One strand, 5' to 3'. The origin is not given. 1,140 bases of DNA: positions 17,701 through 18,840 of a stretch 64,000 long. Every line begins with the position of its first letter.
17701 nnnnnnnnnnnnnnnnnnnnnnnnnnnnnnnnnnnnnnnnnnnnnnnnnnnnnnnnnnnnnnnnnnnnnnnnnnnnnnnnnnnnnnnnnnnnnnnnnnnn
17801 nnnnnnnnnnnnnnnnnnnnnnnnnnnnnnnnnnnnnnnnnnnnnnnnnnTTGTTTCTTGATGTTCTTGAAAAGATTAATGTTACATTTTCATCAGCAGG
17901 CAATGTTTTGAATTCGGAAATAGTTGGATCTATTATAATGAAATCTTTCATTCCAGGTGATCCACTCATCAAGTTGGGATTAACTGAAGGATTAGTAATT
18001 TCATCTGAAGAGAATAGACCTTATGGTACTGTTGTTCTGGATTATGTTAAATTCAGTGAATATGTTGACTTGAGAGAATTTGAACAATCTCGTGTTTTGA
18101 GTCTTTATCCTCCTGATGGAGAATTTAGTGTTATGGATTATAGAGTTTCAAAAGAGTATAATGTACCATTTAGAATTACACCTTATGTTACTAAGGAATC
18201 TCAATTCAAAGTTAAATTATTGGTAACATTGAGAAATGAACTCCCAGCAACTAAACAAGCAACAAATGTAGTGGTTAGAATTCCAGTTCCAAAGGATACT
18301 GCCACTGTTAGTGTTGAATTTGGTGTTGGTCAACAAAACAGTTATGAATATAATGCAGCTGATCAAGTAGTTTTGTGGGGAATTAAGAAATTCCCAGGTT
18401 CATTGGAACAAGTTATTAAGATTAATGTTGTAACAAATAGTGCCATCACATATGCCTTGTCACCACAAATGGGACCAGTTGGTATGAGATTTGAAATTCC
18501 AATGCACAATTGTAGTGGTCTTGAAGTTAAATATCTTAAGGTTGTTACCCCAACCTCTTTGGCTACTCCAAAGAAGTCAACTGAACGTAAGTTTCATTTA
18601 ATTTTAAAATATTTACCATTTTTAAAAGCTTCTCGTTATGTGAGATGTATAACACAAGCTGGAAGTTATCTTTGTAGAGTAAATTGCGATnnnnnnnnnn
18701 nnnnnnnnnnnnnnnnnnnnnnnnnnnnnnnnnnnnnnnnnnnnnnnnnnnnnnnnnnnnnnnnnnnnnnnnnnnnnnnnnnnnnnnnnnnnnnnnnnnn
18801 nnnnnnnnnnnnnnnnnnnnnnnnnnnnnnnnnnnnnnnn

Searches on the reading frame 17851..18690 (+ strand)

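Call 55: search_protein_families(library=pfam, proteins=[window:17851-18690:+], max_evalue=0.001)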
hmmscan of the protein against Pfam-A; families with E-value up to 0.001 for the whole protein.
window:17851-18690:+ (280 aa): 1 family
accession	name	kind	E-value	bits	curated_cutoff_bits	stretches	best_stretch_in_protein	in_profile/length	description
PF00928.26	Adap_comp_sub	-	1.6e-56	192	31.6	1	2-244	16-246/259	Adaptor complexes medium subunit family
